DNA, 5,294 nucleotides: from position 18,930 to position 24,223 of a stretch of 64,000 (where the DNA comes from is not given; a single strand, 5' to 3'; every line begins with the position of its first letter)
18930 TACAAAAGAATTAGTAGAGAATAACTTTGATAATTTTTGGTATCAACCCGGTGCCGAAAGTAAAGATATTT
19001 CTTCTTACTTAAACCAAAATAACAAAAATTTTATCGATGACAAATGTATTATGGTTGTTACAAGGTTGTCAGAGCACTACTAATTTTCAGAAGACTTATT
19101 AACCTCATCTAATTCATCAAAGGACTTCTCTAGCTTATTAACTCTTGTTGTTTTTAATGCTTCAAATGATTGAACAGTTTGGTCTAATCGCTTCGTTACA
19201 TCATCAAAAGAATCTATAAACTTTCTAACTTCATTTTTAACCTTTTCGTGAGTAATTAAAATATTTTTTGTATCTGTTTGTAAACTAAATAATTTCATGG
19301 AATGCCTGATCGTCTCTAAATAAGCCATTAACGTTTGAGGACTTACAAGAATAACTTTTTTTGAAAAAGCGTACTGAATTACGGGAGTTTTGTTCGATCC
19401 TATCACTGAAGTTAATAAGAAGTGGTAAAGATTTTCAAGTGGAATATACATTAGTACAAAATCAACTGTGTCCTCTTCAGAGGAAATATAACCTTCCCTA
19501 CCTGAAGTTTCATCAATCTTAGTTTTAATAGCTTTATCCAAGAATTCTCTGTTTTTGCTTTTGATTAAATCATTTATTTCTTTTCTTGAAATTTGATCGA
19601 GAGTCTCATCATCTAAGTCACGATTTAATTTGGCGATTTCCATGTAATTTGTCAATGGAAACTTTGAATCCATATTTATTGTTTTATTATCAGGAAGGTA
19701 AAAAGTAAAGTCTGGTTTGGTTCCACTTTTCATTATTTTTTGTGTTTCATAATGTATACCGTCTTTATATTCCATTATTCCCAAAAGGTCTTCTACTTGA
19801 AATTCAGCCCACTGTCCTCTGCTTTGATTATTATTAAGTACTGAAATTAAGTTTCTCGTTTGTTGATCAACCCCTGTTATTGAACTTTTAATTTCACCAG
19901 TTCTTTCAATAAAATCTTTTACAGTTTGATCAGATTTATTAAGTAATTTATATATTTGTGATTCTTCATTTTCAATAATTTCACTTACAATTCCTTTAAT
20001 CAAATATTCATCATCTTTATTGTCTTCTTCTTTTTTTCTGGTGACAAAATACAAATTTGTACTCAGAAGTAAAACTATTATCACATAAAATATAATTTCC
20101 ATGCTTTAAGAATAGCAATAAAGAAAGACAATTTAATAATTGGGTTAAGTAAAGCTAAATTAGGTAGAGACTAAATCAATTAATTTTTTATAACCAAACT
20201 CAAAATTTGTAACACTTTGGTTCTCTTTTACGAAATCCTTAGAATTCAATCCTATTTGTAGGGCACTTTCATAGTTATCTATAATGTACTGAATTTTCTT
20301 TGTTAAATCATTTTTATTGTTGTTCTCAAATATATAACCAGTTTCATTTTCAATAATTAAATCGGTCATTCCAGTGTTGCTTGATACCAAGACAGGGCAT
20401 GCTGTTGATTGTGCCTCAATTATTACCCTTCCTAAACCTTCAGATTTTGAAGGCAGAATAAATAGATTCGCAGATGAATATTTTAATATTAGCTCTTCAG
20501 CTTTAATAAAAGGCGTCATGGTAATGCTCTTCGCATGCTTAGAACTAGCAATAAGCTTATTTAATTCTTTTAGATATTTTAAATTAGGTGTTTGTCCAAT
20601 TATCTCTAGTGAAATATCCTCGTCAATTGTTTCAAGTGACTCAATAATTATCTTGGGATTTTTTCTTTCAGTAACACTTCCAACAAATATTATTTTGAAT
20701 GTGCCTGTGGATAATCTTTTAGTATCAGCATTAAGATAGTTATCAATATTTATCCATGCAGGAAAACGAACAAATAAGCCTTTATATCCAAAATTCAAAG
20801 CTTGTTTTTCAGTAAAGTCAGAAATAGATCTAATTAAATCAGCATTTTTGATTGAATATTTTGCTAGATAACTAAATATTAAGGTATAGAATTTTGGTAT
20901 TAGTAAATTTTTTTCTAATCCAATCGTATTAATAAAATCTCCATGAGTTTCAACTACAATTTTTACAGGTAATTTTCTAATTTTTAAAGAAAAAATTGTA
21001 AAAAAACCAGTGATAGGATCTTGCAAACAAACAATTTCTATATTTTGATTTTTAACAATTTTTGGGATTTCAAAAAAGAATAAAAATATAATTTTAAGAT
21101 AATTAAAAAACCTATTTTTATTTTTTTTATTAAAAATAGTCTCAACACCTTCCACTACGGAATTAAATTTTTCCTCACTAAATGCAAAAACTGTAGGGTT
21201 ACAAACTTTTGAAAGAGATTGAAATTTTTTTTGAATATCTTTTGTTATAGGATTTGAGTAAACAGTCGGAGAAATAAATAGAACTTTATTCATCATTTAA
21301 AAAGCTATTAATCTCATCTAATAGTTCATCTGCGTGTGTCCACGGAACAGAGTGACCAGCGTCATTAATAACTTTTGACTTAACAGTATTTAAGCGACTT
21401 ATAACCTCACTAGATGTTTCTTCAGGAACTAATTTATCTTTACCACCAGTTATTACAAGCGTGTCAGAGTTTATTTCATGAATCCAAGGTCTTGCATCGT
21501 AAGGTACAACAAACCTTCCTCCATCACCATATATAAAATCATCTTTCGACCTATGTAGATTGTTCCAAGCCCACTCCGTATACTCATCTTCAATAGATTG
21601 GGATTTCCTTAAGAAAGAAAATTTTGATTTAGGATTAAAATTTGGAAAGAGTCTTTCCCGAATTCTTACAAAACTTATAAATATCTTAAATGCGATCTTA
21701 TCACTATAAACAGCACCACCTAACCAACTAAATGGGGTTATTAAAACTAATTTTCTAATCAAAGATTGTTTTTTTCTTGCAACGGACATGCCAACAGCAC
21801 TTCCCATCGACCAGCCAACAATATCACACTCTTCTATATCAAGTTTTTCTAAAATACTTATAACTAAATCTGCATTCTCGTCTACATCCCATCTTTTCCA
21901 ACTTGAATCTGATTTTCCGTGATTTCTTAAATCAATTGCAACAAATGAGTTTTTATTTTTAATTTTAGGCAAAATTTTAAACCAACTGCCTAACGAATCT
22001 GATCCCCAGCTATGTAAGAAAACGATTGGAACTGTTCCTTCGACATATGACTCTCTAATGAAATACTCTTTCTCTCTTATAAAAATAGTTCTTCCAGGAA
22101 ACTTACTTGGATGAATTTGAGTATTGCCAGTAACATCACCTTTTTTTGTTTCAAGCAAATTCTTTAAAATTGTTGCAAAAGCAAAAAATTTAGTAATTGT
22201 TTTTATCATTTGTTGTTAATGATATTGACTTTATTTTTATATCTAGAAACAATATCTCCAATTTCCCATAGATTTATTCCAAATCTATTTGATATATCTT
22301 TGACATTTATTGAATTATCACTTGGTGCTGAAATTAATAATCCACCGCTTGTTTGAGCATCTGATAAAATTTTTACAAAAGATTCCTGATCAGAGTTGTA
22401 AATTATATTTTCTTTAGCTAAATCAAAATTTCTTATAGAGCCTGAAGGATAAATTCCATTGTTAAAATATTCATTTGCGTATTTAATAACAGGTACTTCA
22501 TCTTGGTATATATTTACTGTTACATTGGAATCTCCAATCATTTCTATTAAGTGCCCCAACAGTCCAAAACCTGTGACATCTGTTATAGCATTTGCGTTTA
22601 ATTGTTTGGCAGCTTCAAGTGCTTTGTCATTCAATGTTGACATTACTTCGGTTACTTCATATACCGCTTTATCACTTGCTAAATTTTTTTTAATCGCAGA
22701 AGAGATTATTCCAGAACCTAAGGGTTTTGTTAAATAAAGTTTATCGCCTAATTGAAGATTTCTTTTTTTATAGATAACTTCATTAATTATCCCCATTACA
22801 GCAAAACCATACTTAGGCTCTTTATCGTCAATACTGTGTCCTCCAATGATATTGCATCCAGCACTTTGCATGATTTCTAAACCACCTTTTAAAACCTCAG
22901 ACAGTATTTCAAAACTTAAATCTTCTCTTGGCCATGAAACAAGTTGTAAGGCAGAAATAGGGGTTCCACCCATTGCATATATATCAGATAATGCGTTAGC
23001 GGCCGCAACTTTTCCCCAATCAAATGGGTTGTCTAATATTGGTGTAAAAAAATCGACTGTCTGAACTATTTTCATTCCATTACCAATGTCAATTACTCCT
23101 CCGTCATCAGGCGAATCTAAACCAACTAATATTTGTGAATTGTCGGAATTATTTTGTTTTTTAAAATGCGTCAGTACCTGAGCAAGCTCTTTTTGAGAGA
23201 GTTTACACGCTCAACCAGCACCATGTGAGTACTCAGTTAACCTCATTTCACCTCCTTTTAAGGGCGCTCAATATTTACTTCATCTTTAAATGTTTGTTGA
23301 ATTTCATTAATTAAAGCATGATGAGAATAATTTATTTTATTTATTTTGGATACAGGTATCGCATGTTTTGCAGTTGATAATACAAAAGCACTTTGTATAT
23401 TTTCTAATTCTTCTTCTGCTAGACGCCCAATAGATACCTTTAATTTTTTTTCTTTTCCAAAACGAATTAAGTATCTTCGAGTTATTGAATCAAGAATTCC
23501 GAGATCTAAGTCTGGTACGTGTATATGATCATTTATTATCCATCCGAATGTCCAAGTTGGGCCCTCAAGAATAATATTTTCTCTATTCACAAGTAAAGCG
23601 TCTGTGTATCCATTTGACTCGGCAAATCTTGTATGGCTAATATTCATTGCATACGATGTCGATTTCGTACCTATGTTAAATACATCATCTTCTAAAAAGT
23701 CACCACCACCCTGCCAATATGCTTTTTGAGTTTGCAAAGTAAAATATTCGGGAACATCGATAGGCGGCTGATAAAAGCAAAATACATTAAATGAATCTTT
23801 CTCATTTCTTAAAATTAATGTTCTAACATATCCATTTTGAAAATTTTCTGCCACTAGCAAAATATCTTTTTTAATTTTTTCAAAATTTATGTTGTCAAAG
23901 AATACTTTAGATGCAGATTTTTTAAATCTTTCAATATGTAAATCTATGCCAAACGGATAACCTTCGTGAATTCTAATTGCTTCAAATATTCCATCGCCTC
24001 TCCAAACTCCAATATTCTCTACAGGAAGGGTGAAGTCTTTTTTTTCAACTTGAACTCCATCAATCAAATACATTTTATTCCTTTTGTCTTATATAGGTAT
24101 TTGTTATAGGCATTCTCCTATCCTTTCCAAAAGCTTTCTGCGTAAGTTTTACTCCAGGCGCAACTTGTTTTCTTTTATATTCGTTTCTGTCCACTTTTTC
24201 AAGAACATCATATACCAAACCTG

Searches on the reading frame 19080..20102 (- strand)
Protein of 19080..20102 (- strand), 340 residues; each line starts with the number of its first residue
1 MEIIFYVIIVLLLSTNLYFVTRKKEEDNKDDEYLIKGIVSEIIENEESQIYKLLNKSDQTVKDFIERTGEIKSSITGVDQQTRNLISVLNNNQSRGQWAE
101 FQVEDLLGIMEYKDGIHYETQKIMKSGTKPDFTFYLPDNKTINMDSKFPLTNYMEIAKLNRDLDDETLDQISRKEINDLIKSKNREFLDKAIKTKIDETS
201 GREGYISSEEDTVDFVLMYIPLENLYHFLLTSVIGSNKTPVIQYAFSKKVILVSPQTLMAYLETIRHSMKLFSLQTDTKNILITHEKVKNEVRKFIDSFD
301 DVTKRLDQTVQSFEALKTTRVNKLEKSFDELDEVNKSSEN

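Call 8: search_protein_families(library=pfam, proteins=[window:19080-20102:-], max_evalue=0.001)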
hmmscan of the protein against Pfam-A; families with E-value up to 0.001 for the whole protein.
window:19080-20102:- (340 aa): 1 family
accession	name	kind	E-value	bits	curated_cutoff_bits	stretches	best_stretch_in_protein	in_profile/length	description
PF02646.22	RmuC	-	4.2e-49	167.7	26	1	39-338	10-288/291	RmuC family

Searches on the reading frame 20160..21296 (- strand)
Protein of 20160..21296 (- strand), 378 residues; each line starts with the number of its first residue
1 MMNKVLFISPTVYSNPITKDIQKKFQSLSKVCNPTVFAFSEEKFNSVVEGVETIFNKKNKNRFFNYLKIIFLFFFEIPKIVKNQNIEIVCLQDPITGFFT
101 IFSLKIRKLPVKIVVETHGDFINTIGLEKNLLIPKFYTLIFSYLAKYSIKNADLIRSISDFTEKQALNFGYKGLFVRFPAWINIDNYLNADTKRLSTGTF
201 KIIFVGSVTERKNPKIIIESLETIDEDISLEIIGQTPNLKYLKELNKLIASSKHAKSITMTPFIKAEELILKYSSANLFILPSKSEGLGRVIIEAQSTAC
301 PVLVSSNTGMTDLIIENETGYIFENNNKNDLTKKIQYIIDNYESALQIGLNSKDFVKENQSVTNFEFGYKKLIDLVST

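Call 8: search_protein_families(library=pfam, proteins=[window:20160-21296:-], max_evalue=0.001)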
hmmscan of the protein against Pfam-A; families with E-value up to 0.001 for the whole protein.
window:20160-21296:- (378 aa): 5 families
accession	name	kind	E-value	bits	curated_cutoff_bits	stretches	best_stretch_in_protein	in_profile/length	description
PF00534.26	Glycos_transf_1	-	2.8e-31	108.8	26.4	1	196-353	12-170/172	Glycosyl transferases group 1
PF13692.12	Glyco_trans_1_4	-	1.1e-22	81.3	27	1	201-341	3-142/142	Glycosyl transferases group 1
PF20706.3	GT4-conflict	-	5.3e-11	42.6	26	1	197-346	195-362/385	Family 4 Glycosyltransferase in conflict systems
PF13439.12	Glyco_transf_4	-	1.4e-06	28.9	28.5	1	59-172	46-155/170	Glycosyltransferase Family 4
PF13524.12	Glyco_trans_1_2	-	0.00024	21.5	25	1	217-359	5-132/144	Glycosyl transferase-like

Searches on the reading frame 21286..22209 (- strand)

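Call 8: search_protein_families(library=pfam, proteins=[window:21286-22209:-], max_evalue=0.001)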
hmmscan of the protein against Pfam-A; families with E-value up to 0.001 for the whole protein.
window:21286-22209:- (307 aa): 4 families
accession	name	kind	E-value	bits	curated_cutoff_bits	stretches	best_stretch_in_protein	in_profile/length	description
PF00561.26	Abhydrolase_1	-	3.3e-25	89.6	25.8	1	61-292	2-244/245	alpha/beta hydrolase fold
PF12697.13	Abhydrolase_6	-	4.8e-17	63.8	26.3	1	62-298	1-216/217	Alpha/beta hydrolase family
PF12146.15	Hydrolase_4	-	6.1e-11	42.5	27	1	88-287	33-233/239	Serine aminopeptidase, S33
PF03959.19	FSH1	-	4.3e-05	23.7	21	1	129-291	104-204/211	Serine hydrolase (FSH1)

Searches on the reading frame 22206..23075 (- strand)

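Call 8: search_protein_families(library=pfam, proteins=[window:22206-23075:-], max_evalue=0.001)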
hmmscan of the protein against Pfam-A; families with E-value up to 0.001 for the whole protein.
window:22206-23075:- (289 aa): 2 families
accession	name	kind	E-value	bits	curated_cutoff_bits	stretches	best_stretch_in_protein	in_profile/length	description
PF00586.29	AIRS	-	1.8e-20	73.9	24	1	2-97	14-112/112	AIR synthase related protein, N-terminal domain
PF02769.27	AIRS_C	-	7.3e-19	68.9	23.1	1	110-283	3-153/156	AIR synthase related protein, C-terminal domain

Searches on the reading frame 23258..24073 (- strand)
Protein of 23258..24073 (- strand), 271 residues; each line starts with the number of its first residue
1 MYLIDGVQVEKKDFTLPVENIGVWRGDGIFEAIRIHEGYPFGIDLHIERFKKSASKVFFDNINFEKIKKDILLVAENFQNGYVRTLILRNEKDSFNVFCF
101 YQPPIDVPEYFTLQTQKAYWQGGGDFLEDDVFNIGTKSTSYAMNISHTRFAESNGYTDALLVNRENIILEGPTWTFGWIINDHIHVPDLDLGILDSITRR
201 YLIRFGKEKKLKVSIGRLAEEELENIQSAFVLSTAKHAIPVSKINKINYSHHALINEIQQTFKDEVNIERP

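Call 8: search_protein_families(library=pfam, proteins=[window:23258-24073:-], max_evalue=0.001)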
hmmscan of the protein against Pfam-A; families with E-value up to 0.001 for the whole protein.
window:23258-24073:- (271 aa): 1 family
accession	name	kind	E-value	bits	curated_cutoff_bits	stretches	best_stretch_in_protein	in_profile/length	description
PF01063.24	Aminotran_4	-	1.6e-33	116.9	28.5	1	28-244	1-223/223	Amino-transferase class IV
